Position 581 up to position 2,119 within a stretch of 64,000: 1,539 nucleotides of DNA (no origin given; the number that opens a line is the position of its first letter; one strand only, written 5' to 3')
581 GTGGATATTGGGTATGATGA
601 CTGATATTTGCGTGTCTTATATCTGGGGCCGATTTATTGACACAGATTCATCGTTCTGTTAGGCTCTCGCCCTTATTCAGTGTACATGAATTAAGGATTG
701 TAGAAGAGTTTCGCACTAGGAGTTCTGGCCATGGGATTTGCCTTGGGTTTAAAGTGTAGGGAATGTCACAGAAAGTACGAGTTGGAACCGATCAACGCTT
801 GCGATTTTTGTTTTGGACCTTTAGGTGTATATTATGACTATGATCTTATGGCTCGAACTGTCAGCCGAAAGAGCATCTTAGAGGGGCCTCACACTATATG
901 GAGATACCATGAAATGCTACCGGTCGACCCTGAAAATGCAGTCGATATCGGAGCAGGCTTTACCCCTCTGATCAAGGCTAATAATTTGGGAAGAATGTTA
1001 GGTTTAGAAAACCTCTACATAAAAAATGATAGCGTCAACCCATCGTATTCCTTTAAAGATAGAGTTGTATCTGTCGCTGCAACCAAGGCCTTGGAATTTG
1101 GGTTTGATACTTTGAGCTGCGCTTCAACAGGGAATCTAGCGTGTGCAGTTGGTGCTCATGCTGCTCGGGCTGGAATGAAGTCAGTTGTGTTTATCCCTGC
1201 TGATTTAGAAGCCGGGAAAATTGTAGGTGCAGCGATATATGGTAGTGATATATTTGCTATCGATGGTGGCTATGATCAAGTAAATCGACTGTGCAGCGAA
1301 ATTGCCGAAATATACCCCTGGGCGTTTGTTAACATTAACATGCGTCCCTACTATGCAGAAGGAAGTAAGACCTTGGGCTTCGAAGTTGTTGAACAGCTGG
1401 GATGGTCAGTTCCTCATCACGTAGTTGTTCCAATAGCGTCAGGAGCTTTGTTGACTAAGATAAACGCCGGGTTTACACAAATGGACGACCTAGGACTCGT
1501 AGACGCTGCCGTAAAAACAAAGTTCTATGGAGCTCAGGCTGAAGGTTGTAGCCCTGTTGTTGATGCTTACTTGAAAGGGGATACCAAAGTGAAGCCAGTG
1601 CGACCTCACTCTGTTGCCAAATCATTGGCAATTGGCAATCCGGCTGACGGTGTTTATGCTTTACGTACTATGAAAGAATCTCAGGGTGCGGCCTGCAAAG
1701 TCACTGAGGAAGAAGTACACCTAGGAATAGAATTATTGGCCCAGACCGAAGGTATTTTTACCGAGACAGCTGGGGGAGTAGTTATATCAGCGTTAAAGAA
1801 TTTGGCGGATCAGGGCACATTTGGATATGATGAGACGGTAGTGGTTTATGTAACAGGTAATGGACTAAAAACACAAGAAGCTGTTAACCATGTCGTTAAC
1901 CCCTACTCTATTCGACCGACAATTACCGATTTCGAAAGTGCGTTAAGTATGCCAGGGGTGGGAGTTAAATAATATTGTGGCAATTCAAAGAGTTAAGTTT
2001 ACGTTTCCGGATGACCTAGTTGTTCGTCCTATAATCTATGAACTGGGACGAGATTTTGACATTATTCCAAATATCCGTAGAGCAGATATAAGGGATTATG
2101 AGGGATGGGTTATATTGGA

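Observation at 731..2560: ThrC paralog + stand-alone NIL protein + MoaD/ThiS-like carrier: candidate protein-thiocarboxylate route to homocysteine/methionine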

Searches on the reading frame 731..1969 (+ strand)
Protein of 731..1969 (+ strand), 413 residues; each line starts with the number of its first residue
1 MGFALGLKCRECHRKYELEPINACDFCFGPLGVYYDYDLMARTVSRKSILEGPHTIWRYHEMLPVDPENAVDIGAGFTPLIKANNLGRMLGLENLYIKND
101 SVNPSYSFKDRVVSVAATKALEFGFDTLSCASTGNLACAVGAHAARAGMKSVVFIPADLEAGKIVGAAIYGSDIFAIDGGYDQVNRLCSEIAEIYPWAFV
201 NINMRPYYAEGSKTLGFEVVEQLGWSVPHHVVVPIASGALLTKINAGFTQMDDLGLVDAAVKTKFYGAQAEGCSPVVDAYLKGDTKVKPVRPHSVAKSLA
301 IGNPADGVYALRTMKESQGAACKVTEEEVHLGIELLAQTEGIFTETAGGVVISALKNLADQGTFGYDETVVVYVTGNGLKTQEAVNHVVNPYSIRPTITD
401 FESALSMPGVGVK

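Call 3: search_protein_families(library=pfam, proteins=[window:731-1969:+], max_evalue=0.01)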
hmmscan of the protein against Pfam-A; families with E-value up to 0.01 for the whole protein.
window:731-1969:+ (413 aa): 2 families
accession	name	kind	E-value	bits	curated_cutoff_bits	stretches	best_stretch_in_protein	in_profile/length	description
PF00291.31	PALP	-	2.9e-63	214.4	35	1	74-376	4-295/295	Pyridoxal-phosphate dependent enzyme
PF05810.19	NinF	-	0.00018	21.8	27.5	1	8-31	1-24/25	NinF protein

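Call 4: search_protein_families(library=ncbifam, proteins=[window:731-1969:+], max_evalue=0.01)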
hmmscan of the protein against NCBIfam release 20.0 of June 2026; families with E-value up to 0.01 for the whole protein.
window:731-1969:+ (413 aa): 40 families (the best 25 are shown)
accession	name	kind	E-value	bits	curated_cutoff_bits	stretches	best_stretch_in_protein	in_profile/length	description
NF006050.0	PRK08197.1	equivalog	1.1e-85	287.8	303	1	5-389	7-392/406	threonine synthase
TIGR00260.1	thrC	equivalog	2.6e-83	280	167.1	1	56-383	1-340/340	threonine synthase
NF004170.0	PRK05638.1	equivalog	2.4e-62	210.9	421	1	7-383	2-360/442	threonine synthase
NF004996.0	PRK06381.1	equivalog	1.1e-40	139.6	266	1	76-377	14-317/319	threonine synthase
NF005035.0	PRK06450.1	equivalog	2.9e-40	138.1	301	1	8-381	5-337/338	threonine synthase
NF006205.0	PRK08329.1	equivalog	1.5e-39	136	358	1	7-381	2-346/347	threonine synthase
TIGR01127.1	ilvA_1Cterm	equivalog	1.5e-18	66.9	378.75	1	78-377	1-284/380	threonine ammonia-lyase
NF006390.0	PRK08639.1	equivalog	3.7e-17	62.4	421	1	78-377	26-313/418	threonine ammonia-lyase IlvA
NF005680.0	PRK07476.1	equivalog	6.5e-15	54.9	413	1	77-384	23-316/326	hydroxyectoine utilization dehydratase EutB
TIGR03844.1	cysteate_syn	equivalog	2.2e-14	53.1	324.9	2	44-193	32-185/398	cysteate synthase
NF006389.0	PRK08638.1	equivalog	2e-13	50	453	1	77-377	27-313/333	bifunctional threonine ammonia-lyase/L-serine ammonia-lyase TdcB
NF005292.0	PRK06815.1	equivalog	4.4e-13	49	371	1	77-380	21-309/320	threonine/serine dehydratase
TIGR02079.1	THD1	equivalog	6.1e-13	48.3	440.55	1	78-377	17-305/410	threonine ammonia-lyase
NF040741.1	ornith_OrtB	equivalog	6.4e-13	48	550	1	94-375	83-365/464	2-amino-4-oxopentanoate thiolase subunit OrtB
NF006455.0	PRK08813.1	equivalog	6.6e-13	48.6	489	1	78-358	40-296/374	threonine dehydratase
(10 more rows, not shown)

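Call 9: search_solved_structures(query=window:731-1969:+, max_evalue=1e-10, show_alignments=2)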
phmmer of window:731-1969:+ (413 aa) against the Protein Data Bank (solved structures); distinct sequences matched with E-value up to 1e-10: 6.
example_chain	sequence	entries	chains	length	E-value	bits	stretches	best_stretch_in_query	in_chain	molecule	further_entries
2zsj_A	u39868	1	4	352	5e-56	193.7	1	56-399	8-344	Threonine synthase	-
6cgq_A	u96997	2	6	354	1.4e-54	188.9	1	56-390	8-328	Threonine synthase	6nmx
1uim_A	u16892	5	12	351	4.8e-54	187.2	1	53-388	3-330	Threonine Synthase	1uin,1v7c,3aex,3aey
2d1f_A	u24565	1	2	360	8.9e-52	179.7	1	53-385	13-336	Threonine synthase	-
1e5x_A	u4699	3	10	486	2.9e-34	122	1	55-388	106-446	THREONINE SYNTHASE | THREONINE SYNTHASE 1, CHLOROPLASTIC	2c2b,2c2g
4h27_A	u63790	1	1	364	2.1e-11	46.7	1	78-356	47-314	L-serine dehydratase/L-threonine deaminase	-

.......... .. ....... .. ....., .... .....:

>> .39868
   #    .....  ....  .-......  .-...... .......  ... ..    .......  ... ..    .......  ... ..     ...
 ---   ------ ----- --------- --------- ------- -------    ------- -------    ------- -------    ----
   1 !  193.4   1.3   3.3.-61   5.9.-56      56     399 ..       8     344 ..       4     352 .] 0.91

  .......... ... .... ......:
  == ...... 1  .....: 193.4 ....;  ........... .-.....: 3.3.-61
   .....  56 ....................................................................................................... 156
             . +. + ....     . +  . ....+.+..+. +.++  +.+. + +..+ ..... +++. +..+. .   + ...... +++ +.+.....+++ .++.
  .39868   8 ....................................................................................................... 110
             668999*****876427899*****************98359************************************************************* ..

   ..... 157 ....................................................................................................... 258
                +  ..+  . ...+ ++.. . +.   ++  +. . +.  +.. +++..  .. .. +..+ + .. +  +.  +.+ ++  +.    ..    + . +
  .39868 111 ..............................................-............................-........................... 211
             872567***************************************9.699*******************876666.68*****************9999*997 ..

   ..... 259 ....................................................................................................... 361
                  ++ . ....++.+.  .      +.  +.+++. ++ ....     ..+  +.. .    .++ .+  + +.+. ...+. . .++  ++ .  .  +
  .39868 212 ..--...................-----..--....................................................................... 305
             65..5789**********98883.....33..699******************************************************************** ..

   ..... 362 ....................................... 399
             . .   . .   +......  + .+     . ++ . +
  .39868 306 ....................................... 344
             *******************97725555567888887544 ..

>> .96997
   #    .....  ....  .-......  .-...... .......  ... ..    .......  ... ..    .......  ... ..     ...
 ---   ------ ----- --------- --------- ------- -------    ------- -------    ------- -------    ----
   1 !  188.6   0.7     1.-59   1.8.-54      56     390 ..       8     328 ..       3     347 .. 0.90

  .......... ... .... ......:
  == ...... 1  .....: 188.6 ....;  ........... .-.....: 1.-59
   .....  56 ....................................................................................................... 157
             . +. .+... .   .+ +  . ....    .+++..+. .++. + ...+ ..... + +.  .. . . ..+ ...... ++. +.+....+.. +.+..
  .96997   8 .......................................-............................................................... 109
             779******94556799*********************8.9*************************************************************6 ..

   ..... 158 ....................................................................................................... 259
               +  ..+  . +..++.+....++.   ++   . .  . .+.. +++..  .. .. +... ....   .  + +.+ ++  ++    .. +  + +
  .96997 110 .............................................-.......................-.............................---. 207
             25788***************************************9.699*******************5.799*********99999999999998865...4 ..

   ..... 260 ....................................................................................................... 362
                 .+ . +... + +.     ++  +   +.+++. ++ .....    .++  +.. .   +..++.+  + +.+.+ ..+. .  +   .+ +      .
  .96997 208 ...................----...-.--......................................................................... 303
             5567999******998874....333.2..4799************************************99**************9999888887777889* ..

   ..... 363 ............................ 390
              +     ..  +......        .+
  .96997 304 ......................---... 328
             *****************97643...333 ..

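Call 13: find_homologous_proteins(query=window:731-1969:+, max_evalue=1e-20)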
Query window:731-1969:+ (413 aa): 8000 proteins with E <= 1e-20 among 8000 candidates; the best 120 are listed.
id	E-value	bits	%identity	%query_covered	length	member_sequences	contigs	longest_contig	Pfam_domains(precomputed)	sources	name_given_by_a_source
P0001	1.2e-278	942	100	100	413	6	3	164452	PF00291.32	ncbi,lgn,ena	-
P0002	1.5e-247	839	88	100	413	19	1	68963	PF00291.32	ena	-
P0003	7.5e-195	666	72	100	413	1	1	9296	PF00291.32,PF05810.20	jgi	jgi:threonine synthase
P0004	2.4e-193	661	71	98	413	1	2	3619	PF00291.32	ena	-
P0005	2.9e-193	661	70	98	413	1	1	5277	PF00291.32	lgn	-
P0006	3.5e-193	660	71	98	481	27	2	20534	PF00291.32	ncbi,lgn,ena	-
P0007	3.0e-192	657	72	98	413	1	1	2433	PF00291.32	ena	-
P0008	2.4e-191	654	71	98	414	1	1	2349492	PF00291.32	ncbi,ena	-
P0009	3.0e-191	654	71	98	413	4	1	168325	PF00291.32,PF05810.20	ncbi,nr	ncbi:MAG: threonine synthase [SAR202 cluster bacterium]|nr:threonine synthase [SAR202 cluster bacter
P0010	9.8e-191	652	71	98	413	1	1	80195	PF00291.32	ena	-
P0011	1.3e-190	652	71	98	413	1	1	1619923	PF00291.32,PF05810.20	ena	-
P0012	1.4e-189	648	71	98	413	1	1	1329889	PF00291.32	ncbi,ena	-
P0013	6.7e-189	646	70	98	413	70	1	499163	PF00291.32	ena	-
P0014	1.6e-188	645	70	98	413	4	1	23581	PF00291.32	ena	-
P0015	4.0e-188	644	69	98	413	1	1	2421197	PF00291.32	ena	-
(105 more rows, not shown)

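Call 15: find_related_loci(query=window:731-1969:+, collection=genome_contigs, flank=6000)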
Query window:731-1969:+ (413 aa) in genome_contigs; peptide patterns used: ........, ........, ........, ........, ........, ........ (x = any residue, [..] = any of these).
600 stretches matched a pattern (row limit reached: there are more); 579 encode a relative of the query (tblastn E <= 1e-3); the best 80 are kept; 80 distinct loci.
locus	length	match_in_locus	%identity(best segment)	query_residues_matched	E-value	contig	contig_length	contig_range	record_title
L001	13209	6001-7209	71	3-405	0e+0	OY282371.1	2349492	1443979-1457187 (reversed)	MAG: uncultured Dehalococcoidia bacterium genome assembly, chromosome: 1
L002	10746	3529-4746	70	1-406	0e+0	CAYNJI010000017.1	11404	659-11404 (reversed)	MAG TPA_asm: uncultured Dehalococcoidia bacterium isolate SRP144767_co2_130 genome assembly, contig: NODE_4349_length_11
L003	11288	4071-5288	70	1-406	0e+0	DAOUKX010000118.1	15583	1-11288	MAG TPA_asm: Dehalococcoidia bacterium isolate S8_365 353980, whole genome shotgun sequence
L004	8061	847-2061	71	1-405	0e+0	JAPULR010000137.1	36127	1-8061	MAG: Chloroflexota bacterium isolate KW1-S21_197 KW1-S21_197_cg137, whole genome shotgun sequence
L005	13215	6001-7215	71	1-405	0e+0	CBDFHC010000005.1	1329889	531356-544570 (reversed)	MAG: Dehalococcoidia bacterium isolate d98c5b24-ffc7-4c95-8517-431039972f4c genome assembly, contig: contig_5, whole gen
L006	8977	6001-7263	67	1-405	0e+0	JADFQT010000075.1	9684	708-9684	MAG: Chloroflexota bacterium isolate B80T1B5 B80T1B5_NODE9304, whole genome shotgun sequence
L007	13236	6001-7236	66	1-412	0e+0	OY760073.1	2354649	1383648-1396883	MAG: Dehalococcoidia bacterium isolate c30765d4-caf5-4d90-88bc-dc8b2ca32de7 genome assembly, chromosome: 1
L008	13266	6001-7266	64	1-406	0e+0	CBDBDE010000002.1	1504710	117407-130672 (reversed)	MAG: Dehalococcoidia bacterium isolate 507f7452-7ab4-464d-beb7-7b563f49c2fc genome assembly, contig: contig_2, whole gen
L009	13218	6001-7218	66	1-406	0e+0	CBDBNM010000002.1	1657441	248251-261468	MAG: Dehalococcoidia bacterium isolate c1b9121c-b6f9-408d-bdb8-3c357fa74dc1 genome assembly, contig: contig_2, whole gen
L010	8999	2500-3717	66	1-406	0e+0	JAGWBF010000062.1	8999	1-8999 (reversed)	MAG: Dehalococcoidia bacterium isolate 277c_26 scaffold_9455, whole genome shotgun sequence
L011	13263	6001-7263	65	1-405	0e+0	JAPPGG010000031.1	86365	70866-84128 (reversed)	MAG: Chloroflexota bacterium isolate RHO1_bin_4 NODE_632_length_86365_cov_47.095725, whole genome shotgun sequence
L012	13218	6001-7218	66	1-406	0e+0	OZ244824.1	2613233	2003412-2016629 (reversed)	MAG: Dehalococcoidia bacterium isolate 70ea3dc7-dc25-4479-8e7e-ee8621e45a74 genome assembly, chromosome: 1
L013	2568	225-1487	64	1-405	0e+0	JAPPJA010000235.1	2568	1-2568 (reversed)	MAG: Chloroflexota bacterium isolate RHO2_bin_36 NODE_29423_length_2568_cov_6.328293, whole genome shotgun sequence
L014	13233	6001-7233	66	1-411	0e+0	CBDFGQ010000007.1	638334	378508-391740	MAG: Dehalococcoidia bacterium isolate 3299a7fc-3b8b-4791-927a-3a74d6ed150b genome assembly, contig: contig_7, whole gen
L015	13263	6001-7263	63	1-405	0e+0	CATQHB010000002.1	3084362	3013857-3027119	MAG: uncultured Dehalococcoidia bacterium isolate 5e02e7df-9ff6-4248-8782-bae42c8afb25 genome assembly, contig: contig_2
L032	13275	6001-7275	64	1-406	0e+0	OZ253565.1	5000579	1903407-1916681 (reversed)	MAG: Dehalococcoidia bacterium isolate c57aa991-6108-42ac-a26f-d51f4aa099f5 genome assembly, chromosome: 1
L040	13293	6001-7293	64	1-412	0e+0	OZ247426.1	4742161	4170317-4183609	MAG: Dehalococcoidia bacterium isolate a97bc163-3bbb-412f-9a64-4bc878210a30 genome assembly, chromosome: 1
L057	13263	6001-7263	63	1-405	3e-179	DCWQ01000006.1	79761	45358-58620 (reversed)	MAG TPA_asm: Dehalococcoidia bacterium UBA2158 UBA2158_contig_9085, whole genome shotgun sequence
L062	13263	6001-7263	63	1-405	2e-178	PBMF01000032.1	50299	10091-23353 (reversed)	MAG: Chloroflexota bacterium isolate SP22 163853, whole genome shotgun sequence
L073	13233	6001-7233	66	1-411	5e-178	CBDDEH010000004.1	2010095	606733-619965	MAG: Dehalococcoidia bacterium isolate ab2729b3-5e60-47ca-9461-4bcedbe27f68 genome assembly, contig: contig_4, whole gen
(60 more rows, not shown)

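Call 32: search_dna_similar(query=window:731-1969:+, collection=plasmids, mode=protein, max_rows=40, max_evalue=1e-20)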
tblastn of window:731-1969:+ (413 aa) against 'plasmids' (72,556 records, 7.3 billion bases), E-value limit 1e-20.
Records with a match: 121; places in all: 127; records where one place covers at least 80% of the query: 88.
Best place of each record, by identity: <60% 121.
By first word of the organism name: Mesorhizobium 12; Azospirillum 10; Natrinema 8; Priestia 7; Haloarcula 6; Haladaptatus 5; Halorussus 5; Streptomyces 5; Acinetobacter 4; Aminobacter 4; and 40 more.
By predicted mobility (MOB-suite, as given by PLSDB): non-mobilizable 101; mobilizable 13; conjugative 7.
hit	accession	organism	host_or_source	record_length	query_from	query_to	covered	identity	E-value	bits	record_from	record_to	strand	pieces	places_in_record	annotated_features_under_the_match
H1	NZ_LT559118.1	Nonomuraea gerenzanensis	-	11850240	1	412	100%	49.6%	2e-117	384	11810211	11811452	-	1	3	none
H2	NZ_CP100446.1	Natrinema caseinilyticum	marine sediment,sediment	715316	1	408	99%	35.5%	1e-57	211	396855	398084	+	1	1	thrC: threonine synthase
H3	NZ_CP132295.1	Natronococcus sp. AD-5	cell culture,sediment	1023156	1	408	99%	35.3%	6e-59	214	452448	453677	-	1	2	record has no annotation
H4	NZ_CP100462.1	Salinigranum marinum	cell culture,Saline soil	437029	1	398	96%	36.1%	6e-59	214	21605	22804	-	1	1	thrC: threonine synthase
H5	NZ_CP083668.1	Haloprofundus halobius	cell culture,salt lake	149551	7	400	95%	36.4%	2e-58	213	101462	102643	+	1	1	thrC: threonine synthase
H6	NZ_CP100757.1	Natrinema gelatinilyticum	marine sediment,sediment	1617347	1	408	99%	35.0%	7e-57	209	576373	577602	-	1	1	record has no annotation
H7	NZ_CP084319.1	Haloterrigena alkaliphila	Salt lake,Salt lake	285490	1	403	98%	35.2%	2e-58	213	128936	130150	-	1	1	thrC: threonine synthase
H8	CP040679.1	Halostella pelagica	pure culture,isolated from salted brown ...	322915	7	403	96%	35.7%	2e-58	213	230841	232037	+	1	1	record has no annotation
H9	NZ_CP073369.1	Haloarcula sinaiiensis ATCC 33800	cell culture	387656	7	402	96%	35.8%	2e-55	204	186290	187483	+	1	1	thrC: threonine synthase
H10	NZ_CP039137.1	Haloarcula marismortui ATCC 43049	Cell culture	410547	7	402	96%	35.8%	2e-55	204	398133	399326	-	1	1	thrC: threonine synthase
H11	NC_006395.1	Haloarcula marismortui ATCC 43049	-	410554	7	402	96%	35.8%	2e-55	204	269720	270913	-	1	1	thrC: threonine synthase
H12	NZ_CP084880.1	Natrinema halophilum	pure culture,salt mine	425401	1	408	99%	34.5%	4e-58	212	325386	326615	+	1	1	thrC: threonine synthase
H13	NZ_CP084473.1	Natrinema sp. DC36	cell culture,sediment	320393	1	403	98%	35.0%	4e-58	212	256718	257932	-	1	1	thrC: threonine synthase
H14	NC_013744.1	Haloterrigena turkmenica DSM 5511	-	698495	1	403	98%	34.7%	3e-57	209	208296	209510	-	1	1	thrC: threonine synthase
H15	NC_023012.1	Haloarcula hispanica N601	-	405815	7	402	96%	35.1%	1e-52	196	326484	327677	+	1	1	thrC: threonine synthase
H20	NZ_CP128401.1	Candidatus Chlorohelix allophototropha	Single colony of Candidatus Chlorohelix ...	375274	7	383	91%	34.6%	2e-47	181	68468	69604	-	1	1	threonine synthase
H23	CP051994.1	Staphylococcus aureus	Homo sapiens,respiratory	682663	56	405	85%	35.0%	2e-47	181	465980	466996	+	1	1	threonine synthase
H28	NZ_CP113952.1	Rhodococcus sp. JS3073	culture,soil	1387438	7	405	97%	29.9%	3e-34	142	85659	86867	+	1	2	record has no annotation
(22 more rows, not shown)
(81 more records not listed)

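Call 33: get_annotated_region(hit=H1, flank=6000)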
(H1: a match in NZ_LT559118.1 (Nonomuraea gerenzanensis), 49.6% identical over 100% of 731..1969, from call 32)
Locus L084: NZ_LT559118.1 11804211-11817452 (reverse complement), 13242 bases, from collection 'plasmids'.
description: Nonomuraea gerenzanensis isolate nono1 plasmid I, complete sequence
organism: Nonomuraea gerenzanensis (NCBI taxid 93944)
taxonomy: Bacteria; Actinomycetota; Actinomycetes; Streptosporangiales; Streptosporangiaceae; Nonomuraea; Nonomuraea gerenzanensis
host: -; source: -; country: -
typing (MOB-suite, as given by PLSDB): non-mobilizable
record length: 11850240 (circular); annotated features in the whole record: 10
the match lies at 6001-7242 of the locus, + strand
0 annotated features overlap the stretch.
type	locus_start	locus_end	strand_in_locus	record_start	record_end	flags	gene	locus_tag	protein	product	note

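Call 48: find_encoding_contigs(protein=P0001, flank=10000, max_places=3)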
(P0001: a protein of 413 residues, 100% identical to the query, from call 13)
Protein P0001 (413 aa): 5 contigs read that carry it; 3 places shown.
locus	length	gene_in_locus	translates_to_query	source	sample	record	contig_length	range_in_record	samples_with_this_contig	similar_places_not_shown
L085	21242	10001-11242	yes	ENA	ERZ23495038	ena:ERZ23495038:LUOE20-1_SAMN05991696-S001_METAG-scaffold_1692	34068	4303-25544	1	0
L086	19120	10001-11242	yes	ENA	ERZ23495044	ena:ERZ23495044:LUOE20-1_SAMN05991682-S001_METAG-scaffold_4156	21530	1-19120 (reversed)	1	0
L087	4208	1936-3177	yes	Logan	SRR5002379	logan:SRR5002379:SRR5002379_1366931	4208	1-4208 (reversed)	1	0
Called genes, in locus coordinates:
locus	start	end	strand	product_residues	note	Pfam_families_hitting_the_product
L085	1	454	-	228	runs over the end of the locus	-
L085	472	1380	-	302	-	PF01522:Polysacc_deac_1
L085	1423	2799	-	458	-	PF01565:FAD_binding_4, PF02913:FAD-oxidase_C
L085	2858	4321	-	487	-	PF01406:tRNA-synt_1e, PF01921:tRNA-synt_1f (faint), PF09334:tRNA-synt_1g, PF00133:tRNA-synt_1 (weak), PF09190:DALR_2, PF23493:CysS_C (weak)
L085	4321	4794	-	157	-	PF02542:YgbB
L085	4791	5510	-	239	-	PF01128:IspD, PF12804:NTP_transf_3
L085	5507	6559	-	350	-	PF27675:YCF81_N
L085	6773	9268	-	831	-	PF02861:Clp_N, PF23569:NBD_SMAX1, PF00004:AAA, PF13191:AAA_16 (weak), PF17871:AAA_lid_9, PF07724:AAA_2, PF07728:AAA_5, PF10431:ClpB_D2-small, +11 more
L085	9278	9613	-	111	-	PF00376:MerR, PF12728:HTH_17 (weak), PF13411:MerR_1, PF13591:MerR_2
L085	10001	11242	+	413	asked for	PF00291:PALP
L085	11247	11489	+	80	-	PF09383:NIL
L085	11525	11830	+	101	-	PF02597:ThiS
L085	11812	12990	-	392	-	-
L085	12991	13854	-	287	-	PF01925:TauE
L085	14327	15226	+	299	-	PF03462:PCRF, PF00472:RF-1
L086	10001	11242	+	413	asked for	PF00291:PALP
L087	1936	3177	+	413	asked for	PF00291:PALP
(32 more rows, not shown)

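Call 50: get_annotated_region(hit=H2, flank=2500)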
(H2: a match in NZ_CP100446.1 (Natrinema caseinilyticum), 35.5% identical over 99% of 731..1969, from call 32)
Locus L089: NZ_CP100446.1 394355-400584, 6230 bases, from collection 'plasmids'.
description: Natrinema caseinilyticum strain ZJ2 plasmid unnamed1, complete sequence
organism: Natrinema caseinilyticum (NCBI taxid 2961570)
taxonomy: Archaea; Euryarchaeota; Halobacteria; Halobacteriales; Natrialbaceae; Natrinema; Natrinema caseinilyticum
host: -; source: marine sediment,sediment; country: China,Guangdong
typing (MOB-suite, as given by PLSDB): non-mobilizable
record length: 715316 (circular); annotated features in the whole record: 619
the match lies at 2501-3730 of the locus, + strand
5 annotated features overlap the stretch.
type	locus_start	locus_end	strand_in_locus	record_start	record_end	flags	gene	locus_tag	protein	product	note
CDS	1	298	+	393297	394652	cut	-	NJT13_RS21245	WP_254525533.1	amidohydrolase family protein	-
CDS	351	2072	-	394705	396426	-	-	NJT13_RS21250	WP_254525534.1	inositol monophosphatase family protein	-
CDS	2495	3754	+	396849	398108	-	thrC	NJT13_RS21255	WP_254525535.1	threonine synthase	GO:0009088 - threonine biosynthetic process [Evidence IEA]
CDS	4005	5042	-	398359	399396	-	-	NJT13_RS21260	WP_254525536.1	LLM class flavin-dependent oxidoreductase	-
CDS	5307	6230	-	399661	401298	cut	-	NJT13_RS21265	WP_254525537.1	D-aminoacylase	-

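Call 51: get_annotated_region(hit=H20, flank=2500)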
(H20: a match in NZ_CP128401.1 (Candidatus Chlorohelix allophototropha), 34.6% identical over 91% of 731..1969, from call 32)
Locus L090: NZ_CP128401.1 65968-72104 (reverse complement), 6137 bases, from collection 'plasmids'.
description: Candidatus Chlorohelix allophototropha isolate L227-S17 plasmid unnamed1, complete sequence
organism: Candidatus Chlorohelix allophototropha (NCBI taxid 3003348)
taxonomy: Bacteria; Chloroflexota; Chloroflexia; Candidatus Chloroheliales; Candidatus Chloroheliaceae; Candidatus Chlorohelix; Candidatus Chlorohelix allophototropha
host: -; source: Single colony of Candidatus Chlorohelix allophototropha from a non-axenic enrichment (subculture 19.9); ...; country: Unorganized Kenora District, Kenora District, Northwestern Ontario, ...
typing (MOB-suite, as given by PLSDB): non-mobilizable
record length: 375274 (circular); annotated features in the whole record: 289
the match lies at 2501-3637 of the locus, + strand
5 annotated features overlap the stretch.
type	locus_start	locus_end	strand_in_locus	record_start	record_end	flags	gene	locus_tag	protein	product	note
CDS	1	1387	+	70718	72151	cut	-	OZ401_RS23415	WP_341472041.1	ABC transporter substrate-binding protein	-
CDS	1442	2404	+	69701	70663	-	-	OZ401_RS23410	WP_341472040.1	phosphoglycerate dehydrogenase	-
CDS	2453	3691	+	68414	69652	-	-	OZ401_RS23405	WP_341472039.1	threonine synthase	-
CDS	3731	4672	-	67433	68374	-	-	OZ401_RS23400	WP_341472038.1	response regulator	GO:0000160 - phosphorelay signal transduction system [Evidence IEA]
CDS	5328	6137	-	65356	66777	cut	-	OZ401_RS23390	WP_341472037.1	HAMP domain-containing sensor histidine kinase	GO:0007165 - signal transduction [Evidence IEA]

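Call 52: get_annotated_region(hit=H28, flank=2500)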
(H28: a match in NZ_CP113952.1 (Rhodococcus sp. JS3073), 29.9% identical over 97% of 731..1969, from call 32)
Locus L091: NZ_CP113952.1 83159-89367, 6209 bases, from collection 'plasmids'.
description: Rhodococcus sp. JS3073 plasmid unnamed, complete sequence
organism: Rhodococcus sp. JS3073 (NCBI taxid 3002901)
taxonomy: Bacteria; Actinomycetota; Actinomycetes; Mycobacteriales; Nocardiaceae; Rhodococcus; Rhodococcus sp. JS3073
host: -; source: culture,soil; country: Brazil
typing (MOB-suite, as given by PLSDB): non-mobilizable
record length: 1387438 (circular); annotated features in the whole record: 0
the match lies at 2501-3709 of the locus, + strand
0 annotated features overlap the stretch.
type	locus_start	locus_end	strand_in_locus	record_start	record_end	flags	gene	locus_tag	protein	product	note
